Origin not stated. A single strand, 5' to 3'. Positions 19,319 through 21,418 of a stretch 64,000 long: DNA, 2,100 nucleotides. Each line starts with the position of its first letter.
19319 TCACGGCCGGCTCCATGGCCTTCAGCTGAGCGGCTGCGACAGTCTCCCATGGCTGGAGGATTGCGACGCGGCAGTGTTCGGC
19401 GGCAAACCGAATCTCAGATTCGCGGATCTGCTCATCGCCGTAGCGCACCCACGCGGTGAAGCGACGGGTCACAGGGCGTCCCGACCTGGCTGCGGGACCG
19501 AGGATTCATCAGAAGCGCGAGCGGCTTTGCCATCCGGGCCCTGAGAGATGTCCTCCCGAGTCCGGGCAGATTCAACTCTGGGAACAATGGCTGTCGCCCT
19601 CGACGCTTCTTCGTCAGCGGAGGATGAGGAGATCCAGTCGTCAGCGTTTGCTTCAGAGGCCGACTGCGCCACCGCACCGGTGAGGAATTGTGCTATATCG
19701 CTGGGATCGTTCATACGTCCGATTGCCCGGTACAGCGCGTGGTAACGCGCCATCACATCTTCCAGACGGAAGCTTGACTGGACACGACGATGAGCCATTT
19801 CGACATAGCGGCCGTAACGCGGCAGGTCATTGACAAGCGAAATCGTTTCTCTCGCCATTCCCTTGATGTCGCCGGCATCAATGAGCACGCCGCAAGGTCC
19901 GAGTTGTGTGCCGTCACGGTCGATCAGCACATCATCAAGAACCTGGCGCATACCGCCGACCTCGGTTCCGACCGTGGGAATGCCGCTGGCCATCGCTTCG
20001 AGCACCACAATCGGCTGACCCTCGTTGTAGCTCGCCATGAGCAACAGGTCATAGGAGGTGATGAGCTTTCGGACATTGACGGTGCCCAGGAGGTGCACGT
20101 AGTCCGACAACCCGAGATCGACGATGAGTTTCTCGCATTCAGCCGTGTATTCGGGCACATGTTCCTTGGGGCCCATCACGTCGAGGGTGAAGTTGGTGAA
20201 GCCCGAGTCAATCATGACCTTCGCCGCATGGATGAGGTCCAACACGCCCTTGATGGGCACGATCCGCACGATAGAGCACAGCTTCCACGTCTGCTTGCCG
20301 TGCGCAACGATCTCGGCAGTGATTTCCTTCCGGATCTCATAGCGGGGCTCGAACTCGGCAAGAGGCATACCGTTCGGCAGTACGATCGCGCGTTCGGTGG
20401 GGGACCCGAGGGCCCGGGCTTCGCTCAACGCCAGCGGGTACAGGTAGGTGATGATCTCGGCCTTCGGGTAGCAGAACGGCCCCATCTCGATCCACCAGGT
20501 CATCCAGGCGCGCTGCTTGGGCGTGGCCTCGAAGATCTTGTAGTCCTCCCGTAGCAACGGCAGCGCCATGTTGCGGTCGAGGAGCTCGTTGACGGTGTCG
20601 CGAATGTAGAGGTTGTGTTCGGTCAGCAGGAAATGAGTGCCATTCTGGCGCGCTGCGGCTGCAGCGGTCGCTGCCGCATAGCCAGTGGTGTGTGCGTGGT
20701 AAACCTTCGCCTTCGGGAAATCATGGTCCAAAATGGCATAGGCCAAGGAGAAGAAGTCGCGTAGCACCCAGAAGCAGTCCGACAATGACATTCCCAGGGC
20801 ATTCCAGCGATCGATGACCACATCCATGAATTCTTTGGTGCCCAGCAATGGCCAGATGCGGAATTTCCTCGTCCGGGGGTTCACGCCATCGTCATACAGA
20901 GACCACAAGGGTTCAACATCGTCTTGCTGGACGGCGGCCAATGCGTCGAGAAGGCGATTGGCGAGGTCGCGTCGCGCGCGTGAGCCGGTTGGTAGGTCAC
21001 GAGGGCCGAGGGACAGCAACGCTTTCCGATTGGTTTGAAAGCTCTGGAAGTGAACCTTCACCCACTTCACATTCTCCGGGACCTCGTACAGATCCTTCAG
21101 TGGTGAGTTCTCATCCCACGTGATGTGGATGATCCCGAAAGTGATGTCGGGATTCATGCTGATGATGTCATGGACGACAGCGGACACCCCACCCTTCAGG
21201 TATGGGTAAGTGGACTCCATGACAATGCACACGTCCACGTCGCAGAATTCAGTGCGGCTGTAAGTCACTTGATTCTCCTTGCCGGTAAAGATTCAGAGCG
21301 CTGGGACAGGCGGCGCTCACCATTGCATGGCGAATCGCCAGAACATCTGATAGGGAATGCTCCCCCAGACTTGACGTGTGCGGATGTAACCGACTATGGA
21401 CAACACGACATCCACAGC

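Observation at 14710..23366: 73-bp direct repeats bracket an 8.5-kb lower-G+C island inserted into the 5' end of the nadB-like gene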

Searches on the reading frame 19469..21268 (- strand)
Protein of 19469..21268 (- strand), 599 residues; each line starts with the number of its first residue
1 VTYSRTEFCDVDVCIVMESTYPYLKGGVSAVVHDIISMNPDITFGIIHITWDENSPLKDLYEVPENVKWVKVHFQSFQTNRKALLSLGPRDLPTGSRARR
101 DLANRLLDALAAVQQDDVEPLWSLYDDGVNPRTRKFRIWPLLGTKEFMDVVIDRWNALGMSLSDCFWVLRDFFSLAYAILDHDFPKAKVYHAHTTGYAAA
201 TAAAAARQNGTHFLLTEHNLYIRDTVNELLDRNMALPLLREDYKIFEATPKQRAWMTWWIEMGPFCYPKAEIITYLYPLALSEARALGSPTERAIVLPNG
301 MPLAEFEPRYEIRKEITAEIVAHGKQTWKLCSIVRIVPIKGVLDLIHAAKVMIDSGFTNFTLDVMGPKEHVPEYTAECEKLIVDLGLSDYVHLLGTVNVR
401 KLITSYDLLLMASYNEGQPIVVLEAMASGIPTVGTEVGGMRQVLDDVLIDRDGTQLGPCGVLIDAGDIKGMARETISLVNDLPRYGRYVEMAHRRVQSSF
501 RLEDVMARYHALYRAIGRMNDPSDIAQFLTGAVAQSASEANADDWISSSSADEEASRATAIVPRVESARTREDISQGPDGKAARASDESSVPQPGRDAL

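Call 8: search_protein_families(library=pfam, proteins=[window:19469-21268:-])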
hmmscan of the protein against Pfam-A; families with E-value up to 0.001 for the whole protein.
window:19469-21268:- (599 aa): 6 families
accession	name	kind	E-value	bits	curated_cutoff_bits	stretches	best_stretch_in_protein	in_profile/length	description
PF11997.14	DUF3492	-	1.4e-39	136.9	23.3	1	12-280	2-256/268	Domain of unknown function (DUF3492)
PF13692.12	Glyco_trans_1_4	-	6.1e-22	78.9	27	1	334-481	8-142/142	Glycosyl transferases group 1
PF00534.26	Glycos_transf_1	-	3.9e-20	72.5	26.4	1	320-490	8-167/172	Glycosyl transferases group 1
PF13579.12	Glyco_trans_4_4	-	8.2e-07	29.9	29.7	1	185-300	70-158/158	Glycosyl transferase 4-like domain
PF20706.3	GT4-conflict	-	2.7e-05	23.8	26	1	301-492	172-368/385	Family 4 Glycosyltransferase in conflict systems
PF13439.12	Glyco_transf_4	-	2.8e-05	24.7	28.5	1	163-303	52-168/170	Glycosyltransferase Family 4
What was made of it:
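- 19469..21268 (-): PelF-type GT4 glycosyltransferase, 599 aa, with a DUF3492 domain and a GT1 domain. Pfam domains (call 8).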

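Call 9: search_protein_families(library=ncbifam, proteins=[window:19469-21268:-])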
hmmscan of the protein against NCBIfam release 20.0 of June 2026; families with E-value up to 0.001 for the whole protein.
window:19469-21268:- (599 aa): 27 families (the best 25 are shown)
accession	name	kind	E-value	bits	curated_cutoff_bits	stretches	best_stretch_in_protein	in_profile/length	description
NF038011.1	PelF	equivalog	5.9e-69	233.4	100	1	12-513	1-489/489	GT4 family glycosyltransferase PelF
NF041876.1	EPS_EpsE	equivalog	2.1e-24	86.5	400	1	319-503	206-383/389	exopolysaccharide biosynthesis GT4 family glycosyltransferase EpsE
TIGR03088.1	stp2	hypoth_equivalog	2.9e-23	82.5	409.05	1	287-514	155-371/374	TIGR03088 family PEP-CTERM/XrtA system glycosyltransferase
TIGR03999.1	thiol_BshA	equivalog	1.4e-21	76.9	273.7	1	294-516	169-373/375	N-acetyl-alpha-D-glucosaminyl L-malate synthase BshA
NF047684.1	TeichurnBiosyTuaC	equivalog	3.8e-13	49.1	550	1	292-445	185-329/391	teichuronic acid biosynthesis protein TuaC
NF038255.1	exopoly_VpsD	equivalog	9.1e-12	44.5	300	1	330-516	206-379/381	VpsD family glycosyltransferase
TIGR03449.1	mycothiol_MshA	equivalog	4.7e-11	42.2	462.5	1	292-514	188-401/406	D-inositol-3-phosphate glycosyltransferase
TIGR02149.1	glgA_Coryne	subfamily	3.1e-10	39.7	302.4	1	291-516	168-390/391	glycogen synthase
NF047880.1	glyco_SdgA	exception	8e-10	37.9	800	1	315-496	303-471/488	serine-aspartate repeat adhesin O-glycosyltransferase SdgA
NF053787.1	GlcN_PG_synth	equivalog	5.2e-09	35.4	480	1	393-516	249-359/361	N-acetylglucosaminyl phosphatidylglycerol synthase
TIGR04063.1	stp3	hypoth_equivalog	1.7e-08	33.7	442.05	1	287-516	175-395/397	TIGR04063 family PEP-CTERM/XrtA system glycosyltransferase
NF038229.1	Glyco4_Geo_Pelo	equivalog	4.5e-08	32.5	400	1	336-514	170-334/338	GPMC system family 4 glycosyltransferase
TIGR02918.1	TIGR02918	equivalog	1e-07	31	574.6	1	324-437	316-424/500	accessory Sec system glycosyltransferase GtfA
NF038295.1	EPS_HpsP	equivalog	1.5e-07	30.7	550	1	293-434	177-316/388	hormogonium polysaccharide biosynthesis glycosyltransferase HpsP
TIGR04047.1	MSMEG_0565_glyc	hypoth_equivalog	1.8e-07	30.6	259.85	1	293-444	160-315/373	MSMEG_0565 family glycosyltransferase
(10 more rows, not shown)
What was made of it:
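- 19469..21268 (-): NCBIfam NF038011 PelF, 233 bits against a cut-off of 100 (call 9).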

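Call 20: find_homologous_proteins(query=window:19469-21268:-, max_evalue=1e-40)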
Query window:19469-21268:- (599 aa): 886 proteins with E <= 1e-40 among 8000 candidates; the best 120 are listed.
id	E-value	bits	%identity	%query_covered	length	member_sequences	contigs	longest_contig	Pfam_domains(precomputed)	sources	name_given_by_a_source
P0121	9.6e-295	997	75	94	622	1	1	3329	PF00534.27,PF13579.13,PF13439.13,PF11997.15,PF20706.4,PF13692.13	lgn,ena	-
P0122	5.3e-291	985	70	99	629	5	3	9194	PF00534.27,PF13579.13,PF13439.13,PF11997.15,PF20706.4,PF13692.13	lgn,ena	-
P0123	1.8e-290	983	72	99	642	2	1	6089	PF00534.27,PF13579.13,PF13439.13,PF11997.15,PF13692.13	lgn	-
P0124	1.3e-196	673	54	93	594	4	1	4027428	PF00534.27,PF13579.13,PF13439.13,PF11997.15,PF20706.4,PF13692.13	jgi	jgi:glycosyltransferase involved in cell wall biosynthesis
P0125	8.2e-194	664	54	90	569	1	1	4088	PF00534.27,PF13579.13,PF11997.15,PF20706.4,PF13692.13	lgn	-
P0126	2.8e-193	662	55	86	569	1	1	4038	PF00534.27,PF13579.13,PF13439.13,PF11997.15,PF20706.4,PF13692.13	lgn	-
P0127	1.5e-192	660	53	90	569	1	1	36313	PF00534.27,PF13579.13,PF11997.15,PF20706.4,PF13692.13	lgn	-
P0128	1.6e-192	660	53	90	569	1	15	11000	PF00534.27,PF13579.13,PF11997.15,PF20706.4,PF13692.13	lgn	-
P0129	2.1e-191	656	53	90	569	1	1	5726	PF00534.27,PF13579.13,PF13439.13,PF11997.15,PF20706.4,PF13692.13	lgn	-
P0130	2.8e-191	655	55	86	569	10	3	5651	PF00534.27,PF13579.13,PF11997.15,PF20706.4,PF13692.13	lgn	-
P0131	4.9e-191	655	53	90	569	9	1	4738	PF00534.27,PF13579.13,PF11997.15,PF20706.4,PF13692.13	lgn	-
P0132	1.6e-190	653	55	85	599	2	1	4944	PF00534.27,PF13579.13,PF13439.13,PF11997.15,PF20706.4,PF13692.13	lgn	-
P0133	1.8e-190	653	54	89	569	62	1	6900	PF00534.27,PF13579.13,PF11997.15,PF20706.4,PF13692.13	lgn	-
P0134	3.5e-190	652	52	89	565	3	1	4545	PF00534.27,PF13579.13,PF11997.15,PF20706.4,PF13692.13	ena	-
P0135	7.9e-190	651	55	86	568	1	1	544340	PF00534.27,PF13579.13,PF13439.13,PF11997.15,PF20706.4,PF13692.13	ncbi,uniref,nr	ncbi:GT4 family glycosyltransferase PelF [Kocuria sp.]|uniref:GT4 family glycosyltransferase PelF n=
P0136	1.5e-189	650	54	87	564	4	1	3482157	PF00534.27,PF13579.13,PF11997.15,PF20706.4,PF13692.13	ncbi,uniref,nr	ncbi:glycosyl transferase family 1 [Arthrobacter agilis]|uniref:Glycosyl transferase family 1 n=1 Ta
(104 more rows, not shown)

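Call 21: find_encoding_contigs(protein=P0122, flank=10000, max_places=5)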
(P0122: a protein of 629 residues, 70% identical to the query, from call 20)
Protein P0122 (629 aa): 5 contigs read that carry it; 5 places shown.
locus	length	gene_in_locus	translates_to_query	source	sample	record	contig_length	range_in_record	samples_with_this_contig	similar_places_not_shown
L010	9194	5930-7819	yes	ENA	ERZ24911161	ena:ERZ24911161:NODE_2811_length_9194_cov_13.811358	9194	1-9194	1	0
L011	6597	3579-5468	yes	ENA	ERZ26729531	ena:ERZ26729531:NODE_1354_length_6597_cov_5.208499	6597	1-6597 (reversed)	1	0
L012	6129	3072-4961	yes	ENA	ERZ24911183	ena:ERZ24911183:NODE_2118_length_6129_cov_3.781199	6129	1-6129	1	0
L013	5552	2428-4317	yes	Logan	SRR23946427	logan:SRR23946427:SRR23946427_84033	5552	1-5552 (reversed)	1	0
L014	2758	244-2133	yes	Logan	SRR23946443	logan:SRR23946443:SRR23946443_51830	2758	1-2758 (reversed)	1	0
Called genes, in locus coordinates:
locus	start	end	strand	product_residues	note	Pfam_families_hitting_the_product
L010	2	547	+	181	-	?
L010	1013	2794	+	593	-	-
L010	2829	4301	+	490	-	PF16116:DUF4832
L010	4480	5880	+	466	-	-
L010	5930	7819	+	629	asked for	PF11997:DUF3492, PF13579:Glyco_trans_4_4 (faint), PF13439:Glyco_transf_4 (faint), PF20706:GT4-conflict (weak), PF00534:Glycos_transf_1, PF13692:Glyco_trans_1_4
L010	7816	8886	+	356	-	PF14885:GHL15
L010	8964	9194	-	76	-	?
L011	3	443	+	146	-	?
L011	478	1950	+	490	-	PF16116:DUF4832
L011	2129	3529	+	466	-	-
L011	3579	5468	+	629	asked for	PF11997:DUF3492, PF13579:Glyco_trans_4_4 (faint), PF13439:Glyco_transf_4 (faint), PF20706:GT4-conflict (weak), PF00534:Glycos_transf_1, PF13692:Glyco_trans_1_4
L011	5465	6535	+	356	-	PF14885:GHL15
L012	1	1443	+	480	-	?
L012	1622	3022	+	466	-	-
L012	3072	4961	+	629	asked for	PF11997:DUF3492, PF13579:Glyco_trans_4_4 (faint), PF13439:Glyco_transf_4 (faint), PF20706:GT4-conflict (weak), PF00534:Glycos_transf_1, PF13692:Glyco_trans_1_4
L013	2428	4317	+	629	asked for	PF11997:DUF3492, PF13579:Glyco_trans_4_4 (faint), PF13439:Glyco_transf_4 (faint), PF20706:GT4-conflict (weak), PF00534:Glycos_transf_1, PF13692:Glyco_trans_1_4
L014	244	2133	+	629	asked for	PF11997:DUF3492, PF13579:Glyco_trans_4_4 (faint), PF13439:Glyco_transf_4 (faint), PF20706:GT4-conflict (weak), PF00534:Glycos_transf_1, PF13692:Glyco_trans_1_4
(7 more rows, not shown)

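Call 22: find_encoding_contigs(protein=P0123, flank=10000, max_places=3)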
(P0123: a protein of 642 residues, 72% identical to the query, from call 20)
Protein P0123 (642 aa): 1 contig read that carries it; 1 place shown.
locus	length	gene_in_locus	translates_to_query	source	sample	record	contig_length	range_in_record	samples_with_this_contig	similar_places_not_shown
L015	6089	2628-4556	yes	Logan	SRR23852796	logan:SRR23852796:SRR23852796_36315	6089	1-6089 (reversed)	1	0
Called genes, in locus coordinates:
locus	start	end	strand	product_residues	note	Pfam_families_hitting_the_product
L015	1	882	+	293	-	?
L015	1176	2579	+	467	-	-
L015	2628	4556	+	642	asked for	PF11997:DUF3492, PF13439:Glyco_transf_4 (faint), PF13579:Glyco_trans_4_4 (weak), PF00534:Glycos_transf_1, PF13692:Glyco_trans_1_4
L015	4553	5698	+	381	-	PF14885:GHL15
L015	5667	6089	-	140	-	?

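Call 23: find_encoding_contigs(protein=P0121, flank=10000, max_places=3)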
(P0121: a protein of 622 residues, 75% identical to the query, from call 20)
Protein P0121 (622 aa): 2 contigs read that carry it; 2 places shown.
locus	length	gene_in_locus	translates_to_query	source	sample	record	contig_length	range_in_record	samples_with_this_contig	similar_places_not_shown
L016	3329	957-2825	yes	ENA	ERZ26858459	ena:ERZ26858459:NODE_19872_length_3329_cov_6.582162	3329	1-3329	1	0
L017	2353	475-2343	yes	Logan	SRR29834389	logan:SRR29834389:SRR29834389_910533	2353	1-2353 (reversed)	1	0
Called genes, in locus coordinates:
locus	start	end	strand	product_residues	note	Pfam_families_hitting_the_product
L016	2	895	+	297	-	?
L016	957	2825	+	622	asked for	PF11997:DUF3492, PF13579:Glyco_trans_4_4, PF13439:Glyco_transf_4 (weak), PF20706:GT4-conflict (weak), PF00534:Glycos_transf_1, PF13692:Glyco_trans_1_4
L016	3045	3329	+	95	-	?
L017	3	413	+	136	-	?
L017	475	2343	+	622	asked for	PF11997:DUF3492, PF13579:Glyco_trans_4_4, PF13439:Glyco_transf_4 (weak), PF20706:GT4-conflict (weak), PF00534:Glycos_transf_1, PF13692:Glyco_trans_1_4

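Call 40: find_encoding_contigs(protein=P0136, flank=9000, max_places=1)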
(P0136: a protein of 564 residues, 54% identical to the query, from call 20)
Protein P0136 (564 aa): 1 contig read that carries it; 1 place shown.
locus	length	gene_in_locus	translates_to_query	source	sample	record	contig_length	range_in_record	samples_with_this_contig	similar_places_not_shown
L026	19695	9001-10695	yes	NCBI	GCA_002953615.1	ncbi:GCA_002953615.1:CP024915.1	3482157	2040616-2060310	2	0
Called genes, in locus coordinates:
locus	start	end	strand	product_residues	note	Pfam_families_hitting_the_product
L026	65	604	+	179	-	PF01551:Peptidase_M23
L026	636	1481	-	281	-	-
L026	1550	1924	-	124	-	-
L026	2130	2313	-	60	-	-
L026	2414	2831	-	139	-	PF00364:Biotin_lipoyl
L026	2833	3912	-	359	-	PF02779:Transket_pyr, PF02780:Transketolase_C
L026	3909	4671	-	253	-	PF00676:E1_dh, PF13292:DXP_synthase_N (weak)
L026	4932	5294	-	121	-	-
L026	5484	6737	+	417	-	PF01546:Peptidase_M20, PF07687:M20_dimer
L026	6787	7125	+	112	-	PF04237:YjbR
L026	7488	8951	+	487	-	-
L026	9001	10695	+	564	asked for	PF11997:DUF3492, PF13579:Glyco_trans_4_4 (faint), PF20706:GT4-conflict, PF00534:Glycos_transf_1, PF13692:Glyco_trans_1_4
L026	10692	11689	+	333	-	PF14885:GHL15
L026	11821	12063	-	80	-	-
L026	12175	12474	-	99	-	PF02599:CsrA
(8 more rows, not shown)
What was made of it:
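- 18390..19472 (-): GHL15 putative glycoside hydrolase, 360 aa. It overlaps the pelF stop by 4 nt. The same G-F-GHL15 trio is found in Arthrobacter agilis and in metagenome relatives (calls 21, 22, 40).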
